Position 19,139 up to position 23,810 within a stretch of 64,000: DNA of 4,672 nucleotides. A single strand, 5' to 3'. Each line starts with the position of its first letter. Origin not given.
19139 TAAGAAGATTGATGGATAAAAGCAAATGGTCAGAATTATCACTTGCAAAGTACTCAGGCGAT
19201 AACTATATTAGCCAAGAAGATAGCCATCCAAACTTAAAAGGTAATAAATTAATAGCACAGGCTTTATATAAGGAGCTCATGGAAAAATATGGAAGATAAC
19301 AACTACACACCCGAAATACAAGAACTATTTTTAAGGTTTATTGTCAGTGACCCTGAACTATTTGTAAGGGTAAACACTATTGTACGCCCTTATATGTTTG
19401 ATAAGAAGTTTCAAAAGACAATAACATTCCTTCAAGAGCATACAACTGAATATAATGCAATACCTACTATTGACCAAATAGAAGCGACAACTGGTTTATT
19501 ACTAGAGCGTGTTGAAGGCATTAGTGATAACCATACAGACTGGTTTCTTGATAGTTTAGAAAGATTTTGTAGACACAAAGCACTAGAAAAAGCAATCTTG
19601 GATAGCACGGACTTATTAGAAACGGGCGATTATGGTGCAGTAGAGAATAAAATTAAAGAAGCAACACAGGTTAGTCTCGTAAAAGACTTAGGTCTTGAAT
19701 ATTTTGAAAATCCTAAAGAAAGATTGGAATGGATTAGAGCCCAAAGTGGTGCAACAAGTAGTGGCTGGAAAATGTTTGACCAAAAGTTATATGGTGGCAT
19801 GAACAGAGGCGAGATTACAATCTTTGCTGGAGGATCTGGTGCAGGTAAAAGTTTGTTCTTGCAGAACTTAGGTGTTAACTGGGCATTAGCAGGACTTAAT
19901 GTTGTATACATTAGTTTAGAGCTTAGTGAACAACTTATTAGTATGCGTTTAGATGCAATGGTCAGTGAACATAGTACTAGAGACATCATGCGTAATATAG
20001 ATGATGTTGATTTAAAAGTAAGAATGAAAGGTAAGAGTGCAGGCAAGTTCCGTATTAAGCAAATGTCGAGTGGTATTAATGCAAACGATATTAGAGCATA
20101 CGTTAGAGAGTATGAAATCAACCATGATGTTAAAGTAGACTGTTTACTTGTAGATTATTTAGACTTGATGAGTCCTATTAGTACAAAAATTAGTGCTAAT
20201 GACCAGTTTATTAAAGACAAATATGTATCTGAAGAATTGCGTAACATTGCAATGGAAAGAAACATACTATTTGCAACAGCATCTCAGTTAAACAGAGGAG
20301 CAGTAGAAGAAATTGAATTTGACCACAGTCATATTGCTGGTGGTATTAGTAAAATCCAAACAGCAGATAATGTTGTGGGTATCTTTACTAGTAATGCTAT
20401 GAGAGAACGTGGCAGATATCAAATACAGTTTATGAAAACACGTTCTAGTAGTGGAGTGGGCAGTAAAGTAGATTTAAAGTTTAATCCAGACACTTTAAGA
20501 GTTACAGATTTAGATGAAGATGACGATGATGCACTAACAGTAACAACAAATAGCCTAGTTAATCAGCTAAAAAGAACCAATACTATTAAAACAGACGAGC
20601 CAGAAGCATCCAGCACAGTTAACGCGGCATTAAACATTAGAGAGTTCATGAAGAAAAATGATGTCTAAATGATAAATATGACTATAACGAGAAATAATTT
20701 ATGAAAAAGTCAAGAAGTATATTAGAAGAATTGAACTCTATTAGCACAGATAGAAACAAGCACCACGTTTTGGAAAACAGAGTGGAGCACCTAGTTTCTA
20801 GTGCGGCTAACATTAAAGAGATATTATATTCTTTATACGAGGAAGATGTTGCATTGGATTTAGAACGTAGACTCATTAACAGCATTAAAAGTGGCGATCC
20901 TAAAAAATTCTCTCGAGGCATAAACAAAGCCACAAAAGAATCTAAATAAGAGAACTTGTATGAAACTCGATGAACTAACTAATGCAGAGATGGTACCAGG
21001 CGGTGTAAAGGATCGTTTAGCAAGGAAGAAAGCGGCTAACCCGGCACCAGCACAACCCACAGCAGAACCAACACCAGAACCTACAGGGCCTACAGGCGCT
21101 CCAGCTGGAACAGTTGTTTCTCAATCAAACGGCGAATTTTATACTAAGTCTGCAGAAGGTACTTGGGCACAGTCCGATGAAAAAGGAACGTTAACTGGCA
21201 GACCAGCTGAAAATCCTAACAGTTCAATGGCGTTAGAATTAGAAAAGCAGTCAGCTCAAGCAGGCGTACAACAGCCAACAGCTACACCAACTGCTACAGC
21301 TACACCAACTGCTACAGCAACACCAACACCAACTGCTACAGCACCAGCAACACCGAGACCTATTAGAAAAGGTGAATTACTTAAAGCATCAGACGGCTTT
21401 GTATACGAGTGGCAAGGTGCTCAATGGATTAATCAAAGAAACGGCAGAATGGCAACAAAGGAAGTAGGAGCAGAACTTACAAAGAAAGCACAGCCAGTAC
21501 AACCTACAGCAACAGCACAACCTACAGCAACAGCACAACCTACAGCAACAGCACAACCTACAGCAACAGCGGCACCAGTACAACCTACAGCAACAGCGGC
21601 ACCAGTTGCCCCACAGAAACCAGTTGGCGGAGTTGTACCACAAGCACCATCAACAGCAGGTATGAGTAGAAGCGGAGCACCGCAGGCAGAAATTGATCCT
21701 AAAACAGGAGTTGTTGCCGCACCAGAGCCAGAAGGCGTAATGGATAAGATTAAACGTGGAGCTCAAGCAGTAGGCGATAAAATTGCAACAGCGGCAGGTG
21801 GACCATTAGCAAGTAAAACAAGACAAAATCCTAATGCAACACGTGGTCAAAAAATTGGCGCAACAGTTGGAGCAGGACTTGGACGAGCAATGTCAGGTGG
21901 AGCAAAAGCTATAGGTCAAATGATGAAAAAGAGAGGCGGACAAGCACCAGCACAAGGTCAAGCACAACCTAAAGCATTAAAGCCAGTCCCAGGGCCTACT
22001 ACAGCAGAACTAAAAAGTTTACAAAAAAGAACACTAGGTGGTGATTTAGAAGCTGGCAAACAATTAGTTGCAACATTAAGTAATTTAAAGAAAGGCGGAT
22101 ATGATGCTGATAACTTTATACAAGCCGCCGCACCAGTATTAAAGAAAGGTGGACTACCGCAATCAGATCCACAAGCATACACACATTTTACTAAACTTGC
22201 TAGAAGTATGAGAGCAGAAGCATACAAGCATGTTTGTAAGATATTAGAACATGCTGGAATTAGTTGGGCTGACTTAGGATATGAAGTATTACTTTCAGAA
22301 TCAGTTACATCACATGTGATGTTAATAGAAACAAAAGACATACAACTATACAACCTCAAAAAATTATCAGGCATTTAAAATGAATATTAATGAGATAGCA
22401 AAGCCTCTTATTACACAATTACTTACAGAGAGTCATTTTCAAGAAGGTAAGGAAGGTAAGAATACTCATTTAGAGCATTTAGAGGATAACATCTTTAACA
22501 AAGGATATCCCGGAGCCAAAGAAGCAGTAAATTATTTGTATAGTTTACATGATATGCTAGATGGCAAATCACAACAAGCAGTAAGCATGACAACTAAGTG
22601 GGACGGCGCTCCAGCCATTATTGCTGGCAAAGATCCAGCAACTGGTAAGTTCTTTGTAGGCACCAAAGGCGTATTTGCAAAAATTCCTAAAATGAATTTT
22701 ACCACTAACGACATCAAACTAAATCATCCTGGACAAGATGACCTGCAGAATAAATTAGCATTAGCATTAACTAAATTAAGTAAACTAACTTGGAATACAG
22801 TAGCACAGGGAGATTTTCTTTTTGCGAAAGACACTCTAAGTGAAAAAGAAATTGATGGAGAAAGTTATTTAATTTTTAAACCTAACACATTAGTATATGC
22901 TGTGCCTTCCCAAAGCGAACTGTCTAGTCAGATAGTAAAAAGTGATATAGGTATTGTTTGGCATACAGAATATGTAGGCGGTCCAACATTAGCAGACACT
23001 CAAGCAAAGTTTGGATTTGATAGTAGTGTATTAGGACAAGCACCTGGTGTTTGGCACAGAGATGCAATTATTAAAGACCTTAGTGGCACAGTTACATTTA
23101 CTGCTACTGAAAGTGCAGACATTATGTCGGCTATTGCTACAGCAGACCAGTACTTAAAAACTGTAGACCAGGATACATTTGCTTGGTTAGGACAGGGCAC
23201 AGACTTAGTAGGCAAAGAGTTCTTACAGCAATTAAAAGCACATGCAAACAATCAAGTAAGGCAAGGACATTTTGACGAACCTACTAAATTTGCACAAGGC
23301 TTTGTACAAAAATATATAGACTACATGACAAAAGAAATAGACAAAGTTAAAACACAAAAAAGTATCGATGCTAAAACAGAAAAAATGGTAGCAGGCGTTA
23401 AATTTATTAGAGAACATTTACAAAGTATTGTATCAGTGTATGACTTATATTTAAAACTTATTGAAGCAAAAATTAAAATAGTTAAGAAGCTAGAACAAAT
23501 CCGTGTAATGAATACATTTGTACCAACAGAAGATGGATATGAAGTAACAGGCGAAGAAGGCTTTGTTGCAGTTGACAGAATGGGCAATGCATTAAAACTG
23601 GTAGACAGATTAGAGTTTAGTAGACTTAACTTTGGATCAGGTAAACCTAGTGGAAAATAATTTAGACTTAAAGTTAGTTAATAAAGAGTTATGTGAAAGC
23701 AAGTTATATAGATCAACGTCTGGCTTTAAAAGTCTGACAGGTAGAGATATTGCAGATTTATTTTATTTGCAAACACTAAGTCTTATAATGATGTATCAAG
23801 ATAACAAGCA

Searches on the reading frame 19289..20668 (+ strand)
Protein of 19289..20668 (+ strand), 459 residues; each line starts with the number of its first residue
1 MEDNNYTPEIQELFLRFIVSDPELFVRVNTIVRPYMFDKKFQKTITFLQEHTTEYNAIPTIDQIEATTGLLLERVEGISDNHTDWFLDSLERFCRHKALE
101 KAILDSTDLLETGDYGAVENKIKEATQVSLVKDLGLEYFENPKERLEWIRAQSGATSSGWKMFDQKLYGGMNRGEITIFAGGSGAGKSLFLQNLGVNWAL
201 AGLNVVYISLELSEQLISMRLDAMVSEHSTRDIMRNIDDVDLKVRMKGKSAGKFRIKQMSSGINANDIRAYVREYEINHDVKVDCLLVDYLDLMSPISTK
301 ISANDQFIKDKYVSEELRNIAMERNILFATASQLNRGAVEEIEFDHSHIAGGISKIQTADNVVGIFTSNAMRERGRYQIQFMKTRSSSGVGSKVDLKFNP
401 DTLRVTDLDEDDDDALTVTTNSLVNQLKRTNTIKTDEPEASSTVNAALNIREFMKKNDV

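Call 11: search_protein_families(library=phrogs, proteins=[window:19289-20668:+], max_evalue=0.001)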
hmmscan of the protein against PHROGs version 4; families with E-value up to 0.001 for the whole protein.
window:19289-20668:+ (459 aa): 4 families
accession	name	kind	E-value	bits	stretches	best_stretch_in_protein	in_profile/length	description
phrog_19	-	DNA, RNA and nucleotide metabolism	2.5e-72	245.7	1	2-431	155-602/621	DnaB-like replicative helicase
phrog_239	-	DNA, RNA and nucleotide metabolism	7.6e-25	89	1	150-419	336-610/801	DNA primase/helicase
phrog_243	-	DNA, RNA and nucleotide metabolism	7.9e-23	81.8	1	151-411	15-271/273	DnaB-like replicative helicase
phrog_3213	-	DNA, RNA and nucleotide metabolism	4.3e-06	26.7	0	262-339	327-401/509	DnaB-like replicative helicase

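Call 91: search_dna_similar(query=window:19289-20668:+, collection=phages, mode=protein, max_rows=12, max_evalue=1e-10)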
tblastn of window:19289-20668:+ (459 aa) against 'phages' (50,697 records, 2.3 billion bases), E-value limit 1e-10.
Records with a match: 3233; places in all: 3236; records where one place covers at least 80% of the query: 1600.
Best place of each record, by identity: <60% 3233.
By first word of the organism name: Escherichia 677; Synechococcus 377; Staphylococcus 341; Klebsiella 336; Salmonella 205; Bacillus 173; Vibrio 133; Shigella 89; Aeromonas 81; Acinetobacter 71; and 66 more.
By host as written in the record: - 524; Escherichia coli 282; Klebsiella pneumoniae 113; Staphylococcus aureus 112; Synechococcus 107; Escherichia coli O157:H7 38; Synechococcus sp. 38; Salmonella enterica 30; and 738 more.
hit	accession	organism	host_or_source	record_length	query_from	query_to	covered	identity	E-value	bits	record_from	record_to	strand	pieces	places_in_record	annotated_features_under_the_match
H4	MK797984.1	Pseudomonas phage vB_PaeM_PA5oct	-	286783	5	399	86%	55.9%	3e-146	467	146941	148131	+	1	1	hypothetical protein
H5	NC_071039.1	Pseudomonas phage vB_PaeM_PA5oct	-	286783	5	399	86%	55.9%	3e-146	467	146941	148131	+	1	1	DnaB-like replicative helicase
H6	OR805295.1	Pseudomonas phage Paride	Pseudomonas aeruginosa PAO1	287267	5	399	86%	55.9%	3e-146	467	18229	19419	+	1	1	DnaB-like replicative helicase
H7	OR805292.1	Pseudomonas phage Cassandra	Pseudomonas aeruginosa PAO1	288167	5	399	86%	55.9%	3e-146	467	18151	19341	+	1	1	DnaB-like replicative helicase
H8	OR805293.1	Pseudomonas phage Deifobo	Pseudomonas aeruginosa PAO1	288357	5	399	86%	55.9%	3e-146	467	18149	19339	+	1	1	DnaB-like replicative helicase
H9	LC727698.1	Pseudomonas phage sp. 30-3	Pseudomonas aeruginosa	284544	5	399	86%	55.9%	3e-146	467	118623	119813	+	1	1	DNA helicase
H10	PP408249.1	Pseudomonas phage vB_Pa-PAC2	Pseudomonas aeruginosa PAO1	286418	5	399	86%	55.9%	3e-146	467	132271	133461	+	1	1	DNA primase/helicase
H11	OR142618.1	Pseudomonas phage Callisto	Pseudomonas aeruginosa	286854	5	399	86%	55.9%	3e-146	467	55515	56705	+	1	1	radA: DNA repair protein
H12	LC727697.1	Pseudomonas phage sp. 30-2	Pseudomonas aeruginosa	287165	5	399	86%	55.9%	3e-146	467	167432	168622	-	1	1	DNA helicase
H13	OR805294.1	Pseudomonas phage Ettore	Pseudomonas aeruginosa PAO1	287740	5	399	86%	55.9%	3e-146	467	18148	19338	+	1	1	DnaB-like replicative helicase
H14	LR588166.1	Pseudomonas phage vB_PaeM_MIJ3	-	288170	5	399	86%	55.7%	2e-145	464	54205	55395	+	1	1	radA: DNA repair protein RadA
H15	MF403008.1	Agrobacterium phage Atu_ph07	Agrobacterium tumefaciens C58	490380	5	399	86%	51.4%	2e-127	413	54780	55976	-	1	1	DNA primase/helicase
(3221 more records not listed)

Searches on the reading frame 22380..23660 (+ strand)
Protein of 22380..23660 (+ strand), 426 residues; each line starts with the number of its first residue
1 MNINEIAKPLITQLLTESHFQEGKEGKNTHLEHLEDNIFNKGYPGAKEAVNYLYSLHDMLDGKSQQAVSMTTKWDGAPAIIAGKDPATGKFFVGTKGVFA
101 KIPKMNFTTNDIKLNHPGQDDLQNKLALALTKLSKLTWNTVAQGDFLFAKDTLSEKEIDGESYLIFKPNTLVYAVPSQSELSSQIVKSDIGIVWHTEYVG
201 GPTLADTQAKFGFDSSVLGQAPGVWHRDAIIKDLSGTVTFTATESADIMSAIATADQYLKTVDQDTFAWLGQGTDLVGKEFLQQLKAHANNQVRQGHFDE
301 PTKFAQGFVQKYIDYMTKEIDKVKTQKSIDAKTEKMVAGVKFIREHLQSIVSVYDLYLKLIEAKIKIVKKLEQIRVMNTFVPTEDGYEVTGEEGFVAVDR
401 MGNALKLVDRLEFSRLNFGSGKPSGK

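Call 11: search_protein_families(library=phrogs, proteins=[window:22380-23660:+], max_evalue=0.001)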
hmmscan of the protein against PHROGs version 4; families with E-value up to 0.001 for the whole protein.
window:22380-23660:+ (426 aa): 1 family
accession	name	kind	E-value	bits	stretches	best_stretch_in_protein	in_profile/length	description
phrog_455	-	unknown function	1.2e-95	323.6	1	18-422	15-338/764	-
